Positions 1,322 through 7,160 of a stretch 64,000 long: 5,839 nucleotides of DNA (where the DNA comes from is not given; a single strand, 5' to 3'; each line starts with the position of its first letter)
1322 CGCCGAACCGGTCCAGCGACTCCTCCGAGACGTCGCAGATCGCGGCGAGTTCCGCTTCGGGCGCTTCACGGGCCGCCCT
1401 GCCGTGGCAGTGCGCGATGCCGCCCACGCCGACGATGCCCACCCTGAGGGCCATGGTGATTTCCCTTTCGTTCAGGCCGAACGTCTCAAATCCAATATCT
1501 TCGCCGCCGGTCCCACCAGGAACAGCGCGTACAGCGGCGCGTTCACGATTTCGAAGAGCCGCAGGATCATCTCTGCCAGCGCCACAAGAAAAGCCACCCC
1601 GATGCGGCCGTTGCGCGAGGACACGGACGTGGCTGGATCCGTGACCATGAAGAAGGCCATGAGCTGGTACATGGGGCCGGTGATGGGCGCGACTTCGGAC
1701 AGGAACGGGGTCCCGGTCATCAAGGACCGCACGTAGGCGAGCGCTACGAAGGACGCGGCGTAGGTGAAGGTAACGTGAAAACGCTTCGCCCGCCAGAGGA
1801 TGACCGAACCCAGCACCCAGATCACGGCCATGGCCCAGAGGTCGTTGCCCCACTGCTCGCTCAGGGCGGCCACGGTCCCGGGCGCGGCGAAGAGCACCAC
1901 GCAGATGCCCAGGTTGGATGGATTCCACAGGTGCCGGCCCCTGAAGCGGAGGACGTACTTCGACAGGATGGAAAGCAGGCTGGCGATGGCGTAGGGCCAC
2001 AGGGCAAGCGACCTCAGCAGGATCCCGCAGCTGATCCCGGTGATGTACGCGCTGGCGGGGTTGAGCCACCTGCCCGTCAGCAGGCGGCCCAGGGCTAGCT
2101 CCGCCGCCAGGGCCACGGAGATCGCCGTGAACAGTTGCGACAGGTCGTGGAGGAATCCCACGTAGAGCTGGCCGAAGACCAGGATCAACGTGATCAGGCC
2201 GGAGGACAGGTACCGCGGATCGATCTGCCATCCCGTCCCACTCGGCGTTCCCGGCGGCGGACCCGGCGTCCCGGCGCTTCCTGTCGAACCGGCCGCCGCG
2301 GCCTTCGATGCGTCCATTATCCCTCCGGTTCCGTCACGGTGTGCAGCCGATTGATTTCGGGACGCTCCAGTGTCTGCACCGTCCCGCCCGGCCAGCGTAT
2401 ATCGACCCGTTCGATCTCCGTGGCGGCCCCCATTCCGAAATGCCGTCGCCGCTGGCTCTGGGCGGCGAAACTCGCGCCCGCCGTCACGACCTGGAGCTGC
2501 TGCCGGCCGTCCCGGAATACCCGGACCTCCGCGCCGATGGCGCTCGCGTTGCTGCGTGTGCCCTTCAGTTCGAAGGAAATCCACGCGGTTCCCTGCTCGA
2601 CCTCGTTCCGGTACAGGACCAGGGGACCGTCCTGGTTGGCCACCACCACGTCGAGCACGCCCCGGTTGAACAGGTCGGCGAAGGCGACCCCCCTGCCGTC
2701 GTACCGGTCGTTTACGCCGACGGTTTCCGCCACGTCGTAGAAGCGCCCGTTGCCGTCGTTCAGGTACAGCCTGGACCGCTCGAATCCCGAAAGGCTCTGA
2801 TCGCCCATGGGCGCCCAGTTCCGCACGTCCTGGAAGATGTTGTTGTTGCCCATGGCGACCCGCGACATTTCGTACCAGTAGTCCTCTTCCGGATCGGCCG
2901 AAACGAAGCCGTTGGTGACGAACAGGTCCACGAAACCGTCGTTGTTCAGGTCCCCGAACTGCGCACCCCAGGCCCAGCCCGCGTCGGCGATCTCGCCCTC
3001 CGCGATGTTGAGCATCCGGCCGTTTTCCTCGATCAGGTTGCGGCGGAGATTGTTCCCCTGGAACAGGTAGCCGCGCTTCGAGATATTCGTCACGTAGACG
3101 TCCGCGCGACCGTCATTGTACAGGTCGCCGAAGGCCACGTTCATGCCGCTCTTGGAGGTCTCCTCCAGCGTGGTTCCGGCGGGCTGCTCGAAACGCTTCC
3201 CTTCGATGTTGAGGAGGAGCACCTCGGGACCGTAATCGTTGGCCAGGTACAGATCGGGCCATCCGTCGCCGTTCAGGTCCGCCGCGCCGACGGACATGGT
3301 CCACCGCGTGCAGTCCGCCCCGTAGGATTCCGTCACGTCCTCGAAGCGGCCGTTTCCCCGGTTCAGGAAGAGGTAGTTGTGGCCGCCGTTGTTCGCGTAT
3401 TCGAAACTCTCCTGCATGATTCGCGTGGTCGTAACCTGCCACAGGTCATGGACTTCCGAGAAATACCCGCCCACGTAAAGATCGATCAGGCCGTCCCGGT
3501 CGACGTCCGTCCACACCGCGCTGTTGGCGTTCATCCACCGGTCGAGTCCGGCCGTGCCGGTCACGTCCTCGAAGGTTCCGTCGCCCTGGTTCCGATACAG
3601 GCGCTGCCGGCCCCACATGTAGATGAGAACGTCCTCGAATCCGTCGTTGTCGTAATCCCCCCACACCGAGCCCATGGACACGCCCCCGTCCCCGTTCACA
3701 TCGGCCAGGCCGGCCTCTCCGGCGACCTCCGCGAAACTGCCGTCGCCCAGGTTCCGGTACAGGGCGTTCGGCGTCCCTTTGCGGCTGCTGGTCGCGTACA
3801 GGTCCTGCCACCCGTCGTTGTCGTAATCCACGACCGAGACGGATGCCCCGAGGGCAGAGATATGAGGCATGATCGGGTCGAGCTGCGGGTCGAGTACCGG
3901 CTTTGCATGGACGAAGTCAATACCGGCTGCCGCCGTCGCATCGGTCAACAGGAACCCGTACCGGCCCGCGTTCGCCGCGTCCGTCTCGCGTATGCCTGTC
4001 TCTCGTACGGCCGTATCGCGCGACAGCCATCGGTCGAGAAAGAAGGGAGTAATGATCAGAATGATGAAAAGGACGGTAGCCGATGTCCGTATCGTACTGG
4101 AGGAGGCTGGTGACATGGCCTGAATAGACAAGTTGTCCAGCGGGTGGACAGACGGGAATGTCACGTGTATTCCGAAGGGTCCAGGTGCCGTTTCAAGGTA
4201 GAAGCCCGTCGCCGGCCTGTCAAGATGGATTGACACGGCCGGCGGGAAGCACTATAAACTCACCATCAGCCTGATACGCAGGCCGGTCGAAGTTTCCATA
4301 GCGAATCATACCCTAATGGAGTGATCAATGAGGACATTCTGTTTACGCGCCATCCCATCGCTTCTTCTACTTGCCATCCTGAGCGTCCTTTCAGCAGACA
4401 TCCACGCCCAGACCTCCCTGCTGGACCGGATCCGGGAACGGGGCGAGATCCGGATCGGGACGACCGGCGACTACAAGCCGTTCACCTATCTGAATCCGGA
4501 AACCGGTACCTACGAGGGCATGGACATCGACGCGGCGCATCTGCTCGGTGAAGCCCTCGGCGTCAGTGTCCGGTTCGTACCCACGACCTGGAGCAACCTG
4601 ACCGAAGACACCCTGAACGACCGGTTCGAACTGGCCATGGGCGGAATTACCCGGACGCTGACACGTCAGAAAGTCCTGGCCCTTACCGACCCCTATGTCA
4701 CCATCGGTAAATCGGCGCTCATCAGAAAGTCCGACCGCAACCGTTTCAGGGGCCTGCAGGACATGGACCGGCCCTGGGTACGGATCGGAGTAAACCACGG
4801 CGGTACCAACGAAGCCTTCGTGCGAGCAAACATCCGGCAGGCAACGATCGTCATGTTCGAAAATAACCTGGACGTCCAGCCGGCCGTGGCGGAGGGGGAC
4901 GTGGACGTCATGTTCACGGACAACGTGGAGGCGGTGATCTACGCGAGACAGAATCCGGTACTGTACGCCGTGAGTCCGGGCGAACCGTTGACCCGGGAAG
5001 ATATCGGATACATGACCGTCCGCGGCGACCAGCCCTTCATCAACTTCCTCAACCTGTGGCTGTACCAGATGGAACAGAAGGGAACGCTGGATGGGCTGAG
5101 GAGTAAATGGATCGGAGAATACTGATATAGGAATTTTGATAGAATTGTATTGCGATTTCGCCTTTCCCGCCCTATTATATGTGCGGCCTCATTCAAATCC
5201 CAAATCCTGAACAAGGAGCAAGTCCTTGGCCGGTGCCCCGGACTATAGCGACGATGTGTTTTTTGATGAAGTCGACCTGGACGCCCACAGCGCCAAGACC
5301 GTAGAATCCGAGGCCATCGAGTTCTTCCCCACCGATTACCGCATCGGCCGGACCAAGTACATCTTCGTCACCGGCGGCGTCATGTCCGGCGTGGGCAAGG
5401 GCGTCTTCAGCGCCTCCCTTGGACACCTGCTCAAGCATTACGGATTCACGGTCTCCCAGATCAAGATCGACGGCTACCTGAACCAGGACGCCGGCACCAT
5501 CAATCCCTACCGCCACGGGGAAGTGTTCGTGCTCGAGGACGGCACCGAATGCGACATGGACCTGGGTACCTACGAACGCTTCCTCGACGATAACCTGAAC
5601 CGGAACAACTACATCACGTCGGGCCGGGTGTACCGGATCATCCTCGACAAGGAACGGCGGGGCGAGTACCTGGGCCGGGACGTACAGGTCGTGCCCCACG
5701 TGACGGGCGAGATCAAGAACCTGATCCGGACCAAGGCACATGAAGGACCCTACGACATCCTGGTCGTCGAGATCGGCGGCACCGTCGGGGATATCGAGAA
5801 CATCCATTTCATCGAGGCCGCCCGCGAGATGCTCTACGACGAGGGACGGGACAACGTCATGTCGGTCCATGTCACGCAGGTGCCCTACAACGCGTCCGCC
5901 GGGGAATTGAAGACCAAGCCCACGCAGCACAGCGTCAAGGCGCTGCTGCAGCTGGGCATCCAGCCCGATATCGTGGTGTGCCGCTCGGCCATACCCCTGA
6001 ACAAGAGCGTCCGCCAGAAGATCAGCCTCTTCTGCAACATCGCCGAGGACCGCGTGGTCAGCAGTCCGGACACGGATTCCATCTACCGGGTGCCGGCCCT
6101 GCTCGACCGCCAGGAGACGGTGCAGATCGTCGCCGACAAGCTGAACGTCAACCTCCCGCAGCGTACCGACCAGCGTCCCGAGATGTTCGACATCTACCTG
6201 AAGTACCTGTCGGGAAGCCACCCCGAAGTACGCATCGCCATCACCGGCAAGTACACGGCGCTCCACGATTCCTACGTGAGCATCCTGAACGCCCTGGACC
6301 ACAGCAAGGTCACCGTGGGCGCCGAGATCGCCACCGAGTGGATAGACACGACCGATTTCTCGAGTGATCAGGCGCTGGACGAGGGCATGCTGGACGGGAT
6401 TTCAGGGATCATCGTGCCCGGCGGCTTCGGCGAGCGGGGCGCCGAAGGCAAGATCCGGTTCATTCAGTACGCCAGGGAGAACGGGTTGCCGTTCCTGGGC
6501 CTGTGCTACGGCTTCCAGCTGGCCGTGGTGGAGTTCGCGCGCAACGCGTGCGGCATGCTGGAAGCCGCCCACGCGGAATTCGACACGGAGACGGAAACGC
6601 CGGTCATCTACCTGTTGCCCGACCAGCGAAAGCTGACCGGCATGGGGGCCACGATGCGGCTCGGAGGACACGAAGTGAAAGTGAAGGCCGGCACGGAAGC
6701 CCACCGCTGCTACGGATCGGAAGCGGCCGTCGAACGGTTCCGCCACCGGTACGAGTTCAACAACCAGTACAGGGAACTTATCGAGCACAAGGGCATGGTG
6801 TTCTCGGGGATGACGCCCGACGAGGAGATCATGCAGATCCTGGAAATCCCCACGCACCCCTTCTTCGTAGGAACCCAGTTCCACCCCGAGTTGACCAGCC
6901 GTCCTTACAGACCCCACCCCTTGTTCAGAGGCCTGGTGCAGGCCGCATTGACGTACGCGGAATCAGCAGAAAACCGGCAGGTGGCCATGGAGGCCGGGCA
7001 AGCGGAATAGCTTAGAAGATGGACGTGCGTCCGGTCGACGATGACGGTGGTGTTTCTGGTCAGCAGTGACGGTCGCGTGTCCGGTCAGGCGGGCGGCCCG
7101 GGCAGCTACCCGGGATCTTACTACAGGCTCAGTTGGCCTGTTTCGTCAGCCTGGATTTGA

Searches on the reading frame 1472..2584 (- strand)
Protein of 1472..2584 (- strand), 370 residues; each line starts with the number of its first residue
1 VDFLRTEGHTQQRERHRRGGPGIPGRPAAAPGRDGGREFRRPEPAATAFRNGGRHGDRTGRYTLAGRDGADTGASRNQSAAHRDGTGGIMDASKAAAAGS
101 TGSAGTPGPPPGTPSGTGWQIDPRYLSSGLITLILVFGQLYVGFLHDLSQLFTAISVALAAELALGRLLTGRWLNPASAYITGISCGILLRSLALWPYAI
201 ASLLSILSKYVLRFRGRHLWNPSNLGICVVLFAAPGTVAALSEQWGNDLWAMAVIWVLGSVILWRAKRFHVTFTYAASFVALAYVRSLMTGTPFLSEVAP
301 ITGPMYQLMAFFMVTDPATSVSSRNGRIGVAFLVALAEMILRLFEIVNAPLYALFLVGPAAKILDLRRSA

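Call 6: search_protein_families(library=pfam, proteins=[window:1472-2584:-], max_evalue=0.001)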
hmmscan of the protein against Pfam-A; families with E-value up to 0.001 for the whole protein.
window:1472-2584:- (370 aa): 1 family
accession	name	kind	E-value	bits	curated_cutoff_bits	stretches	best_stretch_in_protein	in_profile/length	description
PF03116.20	NQR2_RnfD_RnfE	-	4.6e-11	43.1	27.7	2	252-356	174-278/296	NQR2, RnfD, RnfE family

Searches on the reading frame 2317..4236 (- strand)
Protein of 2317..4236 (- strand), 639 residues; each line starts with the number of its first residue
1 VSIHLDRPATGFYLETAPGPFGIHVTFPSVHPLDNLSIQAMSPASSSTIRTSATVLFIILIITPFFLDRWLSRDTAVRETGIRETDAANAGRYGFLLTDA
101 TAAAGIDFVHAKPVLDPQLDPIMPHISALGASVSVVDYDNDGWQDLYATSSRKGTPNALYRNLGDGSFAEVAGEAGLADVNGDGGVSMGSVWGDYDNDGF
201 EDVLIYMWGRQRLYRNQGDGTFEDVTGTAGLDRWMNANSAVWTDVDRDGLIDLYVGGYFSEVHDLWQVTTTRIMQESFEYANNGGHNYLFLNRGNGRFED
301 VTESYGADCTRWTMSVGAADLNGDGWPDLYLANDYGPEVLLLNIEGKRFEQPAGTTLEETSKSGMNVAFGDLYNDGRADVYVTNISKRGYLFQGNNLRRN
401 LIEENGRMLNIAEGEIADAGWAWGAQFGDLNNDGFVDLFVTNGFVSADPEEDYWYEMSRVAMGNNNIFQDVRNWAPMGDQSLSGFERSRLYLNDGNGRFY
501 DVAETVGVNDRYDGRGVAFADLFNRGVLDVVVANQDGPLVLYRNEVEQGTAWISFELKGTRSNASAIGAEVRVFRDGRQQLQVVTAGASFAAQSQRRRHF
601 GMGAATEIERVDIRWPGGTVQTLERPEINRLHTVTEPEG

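Call 6: search_protein_families(library=pfam, proteins=[window:2317-4236:-], max_evalue=0.001)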
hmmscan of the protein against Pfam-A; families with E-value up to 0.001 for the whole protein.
window:2317-4236:- (639 aa): 3 families
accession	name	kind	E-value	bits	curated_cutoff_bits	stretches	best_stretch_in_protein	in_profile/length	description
PF13517.12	FG-GAP_3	-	9.6e-50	167.5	26.9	6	320-382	1-61/61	FG-GAP-like repeat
PF07593.17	UnbV_ASPIC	-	1.2e-18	67.2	23.4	1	566-632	1-67/68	ASPIC and UnbV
PF01839.29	FG-GAP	-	4.1e-18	65.3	22.1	2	314-336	3-25/37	FG-GAP repeat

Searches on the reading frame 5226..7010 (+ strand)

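Call 6: search_protein_families(library=pfam, proteins=[window:5226-7010:+], max_evalue=0.001)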
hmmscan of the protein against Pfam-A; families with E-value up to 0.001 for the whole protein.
window:5226-7010:+ (594 aa): 3 families
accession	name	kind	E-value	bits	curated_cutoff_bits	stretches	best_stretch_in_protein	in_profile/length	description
PF06418.20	CTP_synth_N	-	6.3e-114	380.3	26.1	1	44-307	1-264/265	CTP synthase N-terminus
PF00117.34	GATase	-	1.3e-35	123.2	22.8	1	346-572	2-189/190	Glutamine amidotransferase class-I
PF07722.19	Peptidase_C26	-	3.1e-06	27.5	20.5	1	410-555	95-219/219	Peptidase C26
